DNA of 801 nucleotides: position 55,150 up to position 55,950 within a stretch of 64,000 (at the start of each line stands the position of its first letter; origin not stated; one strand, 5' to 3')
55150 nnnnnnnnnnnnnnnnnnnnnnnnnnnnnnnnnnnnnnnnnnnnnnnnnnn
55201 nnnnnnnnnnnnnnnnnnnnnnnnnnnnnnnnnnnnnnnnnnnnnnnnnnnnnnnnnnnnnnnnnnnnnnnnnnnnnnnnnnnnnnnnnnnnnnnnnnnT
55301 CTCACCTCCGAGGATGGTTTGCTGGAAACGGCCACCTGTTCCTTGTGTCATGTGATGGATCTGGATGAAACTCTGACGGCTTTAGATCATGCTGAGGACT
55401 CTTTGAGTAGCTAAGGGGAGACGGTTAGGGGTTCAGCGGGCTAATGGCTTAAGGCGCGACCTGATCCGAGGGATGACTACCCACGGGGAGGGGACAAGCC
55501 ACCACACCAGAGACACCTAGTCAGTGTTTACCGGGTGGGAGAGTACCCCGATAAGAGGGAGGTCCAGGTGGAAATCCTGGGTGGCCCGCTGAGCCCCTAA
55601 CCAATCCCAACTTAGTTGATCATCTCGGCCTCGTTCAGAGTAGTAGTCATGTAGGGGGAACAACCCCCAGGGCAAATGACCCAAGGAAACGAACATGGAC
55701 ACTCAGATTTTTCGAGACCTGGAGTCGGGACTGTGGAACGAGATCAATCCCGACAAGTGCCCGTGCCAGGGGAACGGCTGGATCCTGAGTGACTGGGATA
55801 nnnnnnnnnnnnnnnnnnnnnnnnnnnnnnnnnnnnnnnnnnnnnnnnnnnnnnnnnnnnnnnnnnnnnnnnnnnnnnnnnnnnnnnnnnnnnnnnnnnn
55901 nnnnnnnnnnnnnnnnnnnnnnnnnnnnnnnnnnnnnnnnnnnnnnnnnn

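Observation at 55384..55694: Promoter-driven, ORF-free, highly structured region: candidate novel ncRNA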

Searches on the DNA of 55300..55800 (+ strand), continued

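Call 71: search_with_rna_model(model_id=R1, sources=[L150, L151], max_evalue=10, filters=off)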
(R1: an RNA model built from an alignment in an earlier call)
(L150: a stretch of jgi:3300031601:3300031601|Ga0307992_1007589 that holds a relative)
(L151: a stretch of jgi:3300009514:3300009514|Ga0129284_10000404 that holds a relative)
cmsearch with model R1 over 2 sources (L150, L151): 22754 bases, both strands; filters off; matches with E-value up to 10: 116.
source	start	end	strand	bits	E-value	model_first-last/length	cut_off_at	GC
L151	13152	13190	-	12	0.061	1-180/180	no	0.67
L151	13147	13194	+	11.5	0.083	1-180/180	no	0.67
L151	665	752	-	10.2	0.17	1-180/180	no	0.59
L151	1386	1425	-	10.1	0.18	1-180/180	no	0.65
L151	7366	7394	+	9.9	0.2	1-180/180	no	0.59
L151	9803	9961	+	9.7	0.23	1-180/180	no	0.64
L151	13025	13044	+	9.6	0.23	1-180/180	no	0.7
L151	13025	13044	-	9.6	0.23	1-180/180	no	0.7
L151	6204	6232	+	9.2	0.29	1-180/180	no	0.72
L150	1326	1373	+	8.4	0.45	1-180/180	no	0.6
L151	2707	2742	-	8.1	0.53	1-180/180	no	0.64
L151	12647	12705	+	8.1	0.55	1-180/180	no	0.69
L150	1359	1409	-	7.7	0.69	1-180/180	no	0.65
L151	4210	4241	+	7.6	0.73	1-180/180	no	0.75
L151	11328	11370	-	7.5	0.74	1-180/180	no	0.58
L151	9185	9222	-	7.5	0.77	1-180/180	no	0.68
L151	514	542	-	7.4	0.81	1-180/180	no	0.62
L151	5791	5833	-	7.4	0.82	1-180/180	no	0.72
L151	3535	3573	+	7.3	0.85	1-180/180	no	0.62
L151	6204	6232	-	7.1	0.91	1-180/180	no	0.72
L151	4940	4988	-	7.1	0.95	1-180/180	no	0.71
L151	16511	16557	-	7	0.97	1-180/180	no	0.68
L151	4940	4988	+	6.9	1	1-180/180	no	0.71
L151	4498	4563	+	6.9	1.1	1-180/180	no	0.68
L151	3438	3495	+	6.8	1.1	1-180/180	no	0.62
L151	16511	16557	+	6.8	1.1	1-180/180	no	0.68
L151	4210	4241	-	6.7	1.1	1-180/180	no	0.75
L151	10429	10471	-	6.7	1.2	1-180/180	no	0.6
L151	1386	1425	+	6.6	1.2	1-180/180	no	0.65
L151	9637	9696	-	6.4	1.4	1-180/180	no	0.73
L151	2589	2632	-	6.2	1.5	1-180/180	no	0.75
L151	14987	15010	+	6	1.7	1-180/180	no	0.71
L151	8813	8864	-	6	1.8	1-180/180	no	0.69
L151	4691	4845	-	5.9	1.8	1-180/180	no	0.65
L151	8561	8698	-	5.8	2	1-180/180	no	0.68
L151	5893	5926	+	5.8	2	1-180/180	no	0.71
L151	11788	11867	-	5.7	2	1-180/180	no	0.7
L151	9886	9906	-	5.7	2.1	1-180/180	no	0.86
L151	8813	8864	+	5.6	2.1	1-180/180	no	0.69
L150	1982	1998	+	5.6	2.2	1-180/180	no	0.71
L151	15946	15970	+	5.6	2.2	1-180/180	no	0.84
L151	11416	11503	+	5.5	2.3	1-180/180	no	0.67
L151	9074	9089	+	5.4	2.4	1-180/180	no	0.75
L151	9074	9089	-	5.4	2.4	1-180/180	no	0.75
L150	3442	3466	-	5.4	2.4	1-180/180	no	0.64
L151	11684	11713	-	5.3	2.5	1-180/180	no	0.83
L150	2976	3052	-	5.3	2.6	1-180/180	no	0.64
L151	9185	9222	+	5.3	2.6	1-180/180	no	0.68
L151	17053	17148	+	5.1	2.8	1-180/180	no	0.58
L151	9365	9411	-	5.1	2.8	1-180/180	no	0.62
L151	12591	12650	-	5.1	2.8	1-180/180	no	0.62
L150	5042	5066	+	5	3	43-67/180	no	0.6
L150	1667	1690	+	5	3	1-180/180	no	0.71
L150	1667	1690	-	5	3.1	1-180/180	no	0.71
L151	7366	7394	-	5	3.1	1-180/180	no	0.59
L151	15946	15970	-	5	3.1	1-180/180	no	0.84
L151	14526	14584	-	4.9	3.2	1-180/180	no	0.69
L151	8059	8074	-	4.9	3.2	1-180/180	no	0.75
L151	4498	4563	-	4.8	3.3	1-180/180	no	0.68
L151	14987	15010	-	4.8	3.4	1-180/180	no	0.71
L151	6104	6136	+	4.7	3.5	1-180/180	no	0.73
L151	780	854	-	4.6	3.7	1-180/180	no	0.65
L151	16372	16416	+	4.5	3.9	1-180/180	no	0.71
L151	11229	11256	-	4.5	4.1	1-180/180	no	0.79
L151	8578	8604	+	4.3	4.3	1-180/180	no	0.74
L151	5791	5833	+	4.3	4.5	1-180/180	no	0.72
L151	6113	6155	-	4.3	4.5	1-180/180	no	0.79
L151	3222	3260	+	4.1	4.8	1-180/180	no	0.67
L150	229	252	+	4.1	4.9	1-180/180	no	0.71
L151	5013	5086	+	4.1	5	1-180/180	no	0.64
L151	3222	3260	-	4.1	5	1-180/180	no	0.67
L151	774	792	+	4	5.3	1-180/180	no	0.68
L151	6607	6687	+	4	5.3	1-180/180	no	0.6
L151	6144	6169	+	4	5.4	1-180/180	no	0.77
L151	4117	4134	-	3.9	5.4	1-180/180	no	0.67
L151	2707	2742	+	3.9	5.6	1-180/180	no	0.64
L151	881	954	+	3.9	5.7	1-180/180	no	0.72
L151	8059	8074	+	3.8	5.7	1-180/180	no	0.75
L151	14134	14154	+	3.8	5.8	1-180/180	no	0.71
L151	15719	15737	-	3.7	6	1-180/180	no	0.53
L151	14526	14583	+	3.7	6.2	1-180/180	no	0.71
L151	3837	3884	+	3.7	6.3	1-180/180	no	0.65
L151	14134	14154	-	3.6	6.5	1-180/180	no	0.71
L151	15222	15267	+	3.5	6.8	1-180/180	no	0.65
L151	7178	7233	+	3.5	6.9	1-180/180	no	0.64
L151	3499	3523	-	3.5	6.9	1-180/180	no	0.72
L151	1047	1086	+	3.5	6.9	1-180/180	no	0.68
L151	5893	5926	-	3.5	6.9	1-180/180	no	0.71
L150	1982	1998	-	3.5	6.9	1-180/180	no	0.71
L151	11899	11965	+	3.5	7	1-180/180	no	0.66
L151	6363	6391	-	3.4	7.1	1-180/180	no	0.66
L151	11377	11396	-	3.4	7.3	1-180/180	no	0.7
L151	15059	15084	+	3.4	7.4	1-180/180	no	0.65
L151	6363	6391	+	3.3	7.6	1-180/180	no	0.66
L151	1735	1788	+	3.3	7.7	1-180/180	no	0.63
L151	8528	8560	-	3.3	7.7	82-114/180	no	0.76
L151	12920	12980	-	3.2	8.2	1-180/180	no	0.67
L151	4269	4318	+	3.2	8.3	1-180/180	no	0.6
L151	11899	11965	-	3.2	8.3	1-180/180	no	0.66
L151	1145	1224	+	3.1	8.5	1-180/180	no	0.65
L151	5562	5628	-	3.1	8.5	1-180/180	no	0.64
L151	12724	12779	-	3.1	8.6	1-180/180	no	0.68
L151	5541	5580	+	3.1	8.6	1-180/180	no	0.68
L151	16663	16771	-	3.1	8.6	1-180/180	no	0.7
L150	3980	4018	+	3.1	8.6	1-180/180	no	0.51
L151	477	517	+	3.1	8.7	1-180/180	no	0.56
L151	10891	10984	-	3.1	8.7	1-180/180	no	0.67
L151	11684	11713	+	3.1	8.8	1-180/180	no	0.83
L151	9920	9955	-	3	9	1-180/180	no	0.58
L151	11746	11839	+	3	9.1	1-180/180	no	0.71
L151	15730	15768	+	3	9.1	79-116/180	no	0.59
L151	4117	4134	+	3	9.1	1-180/180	no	0.67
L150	3443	3518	+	2.9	9.6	1-180/180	no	0.55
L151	15586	15636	-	2.9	9.6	1-180/180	no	0.67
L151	11565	11594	-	2.8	9.9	1-180/180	no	0.67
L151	13657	13704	+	2.8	9.9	1-180/180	no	0.73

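Call 80: search_with_rna_model(model_id=R1, sources=[L012, L013, L014, L015, L016, L018, L019, L020, L021, L022, L023, L024, L025, L026, L027, L028, L029, L030, L031, L032, L033, L034, L035, L036, L038, L039, L040, L041, L042, L044, L045, L047, L048, L050, L052, L053, L055, L056, L057, L058, L059, L060, L061, L062, L063, L064, L066, L067, L068, L069, L070, L071, L072, L073, L074, L075, L076, L077, L078, L080, L081, L082, L083, L084, L085, L086, L087, L088, L089, L090, L091, L092, L093, L094, L095, L096, L097, L098, L099, L100, L103, L104, L105, L106, L107, L108, L109, L110, L111, L112, L113, L114, L115, L116, L117, L118, L119, L120, L121, L122], max_evalue=0.1)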
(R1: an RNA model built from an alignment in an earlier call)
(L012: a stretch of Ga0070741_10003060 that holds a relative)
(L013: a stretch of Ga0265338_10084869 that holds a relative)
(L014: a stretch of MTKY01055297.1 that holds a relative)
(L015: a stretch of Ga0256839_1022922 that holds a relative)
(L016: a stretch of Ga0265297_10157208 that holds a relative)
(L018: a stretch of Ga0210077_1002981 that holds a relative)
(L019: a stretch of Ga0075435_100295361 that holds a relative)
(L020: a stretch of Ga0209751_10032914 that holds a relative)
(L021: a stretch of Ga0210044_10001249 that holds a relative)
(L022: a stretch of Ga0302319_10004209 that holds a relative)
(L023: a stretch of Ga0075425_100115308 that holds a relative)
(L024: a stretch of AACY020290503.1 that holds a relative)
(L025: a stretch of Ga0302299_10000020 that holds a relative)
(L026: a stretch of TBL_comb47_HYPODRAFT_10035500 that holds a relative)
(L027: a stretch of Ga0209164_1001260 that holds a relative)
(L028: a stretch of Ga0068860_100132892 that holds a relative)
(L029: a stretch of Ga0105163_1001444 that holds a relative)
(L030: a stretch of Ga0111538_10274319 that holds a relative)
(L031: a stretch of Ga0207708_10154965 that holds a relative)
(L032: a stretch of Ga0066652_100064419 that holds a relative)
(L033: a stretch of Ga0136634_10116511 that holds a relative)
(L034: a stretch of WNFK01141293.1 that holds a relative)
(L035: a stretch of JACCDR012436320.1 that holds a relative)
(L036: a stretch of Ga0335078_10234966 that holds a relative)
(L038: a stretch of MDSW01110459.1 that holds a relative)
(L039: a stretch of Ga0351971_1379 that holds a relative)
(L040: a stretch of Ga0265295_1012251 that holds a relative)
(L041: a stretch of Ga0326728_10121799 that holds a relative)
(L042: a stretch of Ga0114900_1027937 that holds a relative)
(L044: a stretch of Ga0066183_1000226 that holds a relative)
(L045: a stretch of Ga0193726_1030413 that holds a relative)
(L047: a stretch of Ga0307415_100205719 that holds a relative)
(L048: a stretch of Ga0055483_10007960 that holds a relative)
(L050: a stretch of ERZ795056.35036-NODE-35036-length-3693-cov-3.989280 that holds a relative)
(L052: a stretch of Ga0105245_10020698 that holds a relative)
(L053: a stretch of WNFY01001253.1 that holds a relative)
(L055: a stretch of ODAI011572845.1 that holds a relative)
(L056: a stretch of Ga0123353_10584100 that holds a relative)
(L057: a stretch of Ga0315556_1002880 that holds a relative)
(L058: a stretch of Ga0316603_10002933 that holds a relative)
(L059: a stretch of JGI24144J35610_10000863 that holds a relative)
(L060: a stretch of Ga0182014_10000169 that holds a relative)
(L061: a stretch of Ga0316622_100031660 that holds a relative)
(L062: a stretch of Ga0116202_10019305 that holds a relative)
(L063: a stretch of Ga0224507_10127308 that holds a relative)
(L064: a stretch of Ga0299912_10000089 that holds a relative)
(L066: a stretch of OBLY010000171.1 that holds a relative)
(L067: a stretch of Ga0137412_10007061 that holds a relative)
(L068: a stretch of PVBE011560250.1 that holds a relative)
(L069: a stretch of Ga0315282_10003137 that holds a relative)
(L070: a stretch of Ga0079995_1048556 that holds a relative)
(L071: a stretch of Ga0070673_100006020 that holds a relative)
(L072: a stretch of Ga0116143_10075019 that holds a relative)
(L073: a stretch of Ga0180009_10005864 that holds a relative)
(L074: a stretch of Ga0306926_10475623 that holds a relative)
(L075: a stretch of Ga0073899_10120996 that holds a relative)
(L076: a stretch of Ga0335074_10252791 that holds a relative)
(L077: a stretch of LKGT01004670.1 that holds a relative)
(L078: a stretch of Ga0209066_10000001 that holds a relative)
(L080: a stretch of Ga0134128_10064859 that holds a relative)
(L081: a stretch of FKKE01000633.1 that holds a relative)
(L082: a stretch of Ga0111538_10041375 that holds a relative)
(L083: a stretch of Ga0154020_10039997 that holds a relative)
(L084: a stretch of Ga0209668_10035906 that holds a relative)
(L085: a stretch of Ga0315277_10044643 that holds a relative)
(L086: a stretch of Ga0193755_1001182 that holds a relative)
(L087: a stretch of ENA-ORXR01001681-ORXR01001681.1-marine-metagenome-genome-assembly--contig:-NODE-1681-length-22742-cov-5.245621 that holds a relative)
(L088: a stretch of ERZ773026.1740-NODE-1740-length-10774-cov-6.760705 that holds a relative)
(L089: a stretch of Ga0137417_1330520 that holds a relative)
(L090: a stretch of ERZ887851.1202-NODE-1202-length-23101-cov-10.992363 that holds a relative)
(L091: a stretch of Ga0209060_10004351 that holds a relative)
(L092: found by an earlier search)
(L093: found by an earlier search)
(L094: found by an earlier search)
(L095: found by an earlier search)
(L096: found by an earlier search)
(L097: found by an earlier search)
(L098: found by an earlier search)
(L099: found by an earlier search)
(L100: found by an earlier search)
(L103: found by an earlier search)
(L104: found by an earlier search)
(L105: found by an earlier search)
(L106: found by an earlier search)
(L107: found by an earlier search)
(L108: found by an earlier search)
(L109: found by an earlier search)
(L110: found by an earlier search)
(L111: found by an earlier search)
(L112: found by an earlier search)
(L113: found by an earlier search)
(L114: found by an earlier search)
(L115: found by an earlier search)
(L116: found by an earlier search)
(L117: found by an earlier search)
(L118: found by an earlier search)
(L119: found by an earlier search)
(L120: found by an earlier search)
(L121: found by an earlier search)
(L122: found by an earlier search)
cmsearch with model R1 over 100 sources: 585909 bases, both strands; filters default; matches with E-value up to 0.1: 0.
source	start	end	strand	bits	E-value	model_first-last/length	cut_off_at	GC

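Call 88: search_with_rna_model(model_id=R1, sources=[window, L007], max_evalue=0.000001, make_alignment=true)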
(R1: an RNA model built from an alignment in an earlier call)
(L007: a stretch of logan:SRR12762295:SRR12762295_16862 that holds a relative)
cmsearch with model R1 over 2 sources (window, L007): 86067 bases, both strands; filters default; matches with E-value up to 0.000001: 2.
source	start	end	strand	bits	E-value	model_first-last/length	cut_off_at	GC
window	55423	55602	+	225.9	8e-53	1-180/180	no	0.61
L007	17001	17189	+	58.1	1.9e-12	1-180/180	no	0.56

Alignment A5: 2 matches aligned to the model, 195 columns, each read 5' to 3' on its own strand. Consensus structure (alignment columns), stored with it:
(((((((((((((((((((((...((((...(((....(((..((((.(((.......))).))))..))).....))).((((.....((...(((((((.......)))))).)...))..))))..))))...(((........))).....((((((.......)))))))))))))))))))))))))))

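Call 90: build_rna_model(alignment_id=A5)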
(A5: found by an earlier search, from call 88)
Model R2 built from alignment A5 (2 sequences, 195 columns); structure: stored with the alignment.
model positions 195; base pairs 60; branch points 3; effective number of sequences 0.96; information 0.59 bits per position. Calibrated on 0.2 Mb of random sequence (short: E-values are rough).
structure used (alignment columns):
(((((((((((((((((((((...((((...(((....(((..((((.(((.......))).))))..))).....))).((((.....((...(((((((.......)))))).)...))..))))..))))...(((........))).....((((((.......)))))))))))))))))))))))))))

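Call 91: search_with_rna_model(model_id=R2, sources=[window, L007, L008, L009, L011, L150, L004, L130, L132, L133, L151], max_evalue=1, show_alignments=4)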
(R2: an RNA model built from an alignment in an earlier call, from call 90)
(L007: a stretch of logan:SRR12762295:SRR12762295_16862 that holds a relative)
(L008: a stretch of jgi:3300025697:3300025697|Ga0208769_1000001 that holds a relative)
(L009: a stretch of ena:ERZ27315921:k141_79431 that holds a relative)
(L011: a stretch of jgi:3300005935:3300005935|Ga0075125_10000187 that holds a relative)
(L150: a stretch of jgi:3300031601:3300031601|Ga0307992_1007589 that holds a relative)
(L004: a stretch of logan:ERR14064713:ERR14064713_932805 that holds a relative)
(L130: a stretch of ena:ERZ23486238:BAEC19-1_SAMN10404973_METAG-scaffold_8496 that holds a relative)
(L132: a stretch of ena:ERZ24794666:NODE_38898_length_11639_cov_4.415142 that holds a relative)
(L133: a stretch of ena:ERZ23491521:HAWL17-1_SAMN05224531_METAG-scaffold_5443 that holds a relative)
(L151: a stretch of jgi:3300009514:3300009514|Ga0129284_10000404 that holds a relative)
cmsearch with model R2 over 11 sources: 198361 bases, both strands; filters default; matches with E-value up to 1: 4.
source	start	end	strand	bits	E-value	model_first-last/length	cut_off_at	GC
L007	17001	17189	+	197.1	5.8e-51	1-195/195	no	0.56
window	55423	55602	+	187.9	1.7e-48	1-195/195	no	0.61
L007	17199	17449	+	32.3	7.1e-07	1-195/195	no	0.59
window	51928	51983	+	9.8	0.75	1-195/195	no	0.57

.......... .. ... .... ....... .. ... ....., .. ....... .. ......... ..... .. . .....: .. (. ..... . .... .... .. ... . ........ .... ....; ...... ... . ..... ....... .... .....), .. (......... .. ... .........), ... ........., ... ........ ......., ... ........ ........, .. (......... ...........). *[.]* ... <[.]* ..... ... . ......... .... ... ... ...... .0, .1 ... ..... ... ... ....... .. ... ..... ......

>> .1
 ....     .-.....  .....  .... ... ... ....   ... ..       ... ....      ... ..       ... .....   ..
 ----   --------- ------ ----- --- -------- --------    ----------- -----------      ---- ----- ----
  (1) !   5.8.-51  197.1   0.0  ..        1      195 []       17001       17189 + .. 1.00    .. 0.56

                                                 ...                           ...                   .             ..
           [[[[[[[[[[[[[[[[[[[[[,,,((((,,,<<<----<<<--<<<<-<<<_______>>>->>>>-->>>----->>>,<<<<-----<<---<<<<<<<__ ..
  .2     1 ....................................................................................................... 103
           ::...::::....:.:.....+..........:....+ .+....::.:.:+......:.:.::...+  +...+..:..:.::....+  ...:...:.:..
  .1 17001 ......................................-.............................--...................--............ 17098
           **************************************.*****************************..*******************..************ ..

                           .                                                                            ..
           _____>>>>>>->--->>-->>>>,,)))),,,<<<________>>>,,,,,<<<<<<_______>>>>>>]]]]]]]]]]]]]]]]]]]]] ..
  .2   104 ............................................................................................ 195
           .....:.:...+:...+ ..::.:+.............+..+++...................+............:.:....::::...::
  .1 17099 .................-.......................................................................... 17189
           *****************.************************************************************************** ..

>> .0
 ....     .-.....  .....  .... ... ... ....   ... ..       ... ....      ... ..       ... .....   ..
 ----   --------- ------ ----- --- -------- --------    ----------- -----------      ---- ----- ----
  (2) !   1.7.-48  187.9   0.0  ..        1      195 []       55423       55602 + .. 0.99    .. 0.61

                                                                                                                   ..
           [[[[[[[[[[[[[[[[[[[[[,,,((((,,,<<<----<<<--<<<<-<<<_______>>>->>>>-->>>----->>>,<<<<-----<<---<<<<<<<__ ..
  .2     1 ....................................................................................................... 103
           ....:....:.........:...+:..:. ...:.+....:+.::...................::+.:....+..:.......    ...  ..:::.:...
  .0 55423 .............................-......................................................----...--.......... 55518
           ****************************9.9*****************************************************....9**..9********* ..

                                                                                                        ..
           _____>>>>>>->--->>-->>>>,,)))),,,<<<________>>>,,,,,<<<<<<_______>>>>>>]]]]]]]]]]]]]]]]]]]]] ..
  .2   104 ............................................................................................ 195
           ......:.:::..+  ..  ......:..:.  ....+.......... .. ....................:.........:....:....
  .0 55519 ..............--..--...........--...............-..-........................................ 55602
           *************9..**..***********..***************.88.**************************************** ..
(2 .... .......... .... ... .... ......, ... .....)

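Call 92: search_with_rna_model(model_id=R2, sources=[window, L007], max_evalue=0.00001, make_alignment=true)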
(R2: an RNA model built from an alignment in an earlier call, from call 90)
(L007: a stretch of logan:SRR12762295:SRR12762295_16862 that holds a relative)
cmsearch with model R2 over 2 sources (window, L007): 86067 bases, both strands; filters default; matches with E-value up to 0.00001: 3.
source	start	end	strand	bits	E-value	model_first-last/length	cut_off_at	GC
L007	17001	17189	+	197.1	2.5e-51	1-195/195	no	0.56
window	55423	55602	+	187.9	7.4e-49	1-195/195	no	0.61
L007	17199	17449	+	32.3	3.1e-07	1-195/195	no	0.59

Alignment A6: 3 matches aligned to the model, 292 columns, each read 5' to 3' on its own strand. Consensus structure (alignment columns), stored with it:
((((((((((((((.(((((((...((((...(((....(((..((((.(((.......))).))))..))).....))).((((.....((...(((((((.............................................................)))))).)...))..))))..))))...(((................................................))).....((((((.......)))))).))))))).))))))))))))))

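Call 101: search_with_rna_model(model_id=R2, sources=[L152, L153], max_evalue=1)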
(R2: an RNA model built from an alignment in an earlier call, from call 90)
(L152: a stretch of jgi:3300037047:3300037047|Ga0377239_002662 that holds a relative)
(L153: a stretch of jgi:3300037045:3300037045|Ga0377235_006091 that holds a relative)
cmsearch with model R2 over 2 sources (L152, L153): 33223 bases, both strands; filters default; matches with E-value up to 1: 0.
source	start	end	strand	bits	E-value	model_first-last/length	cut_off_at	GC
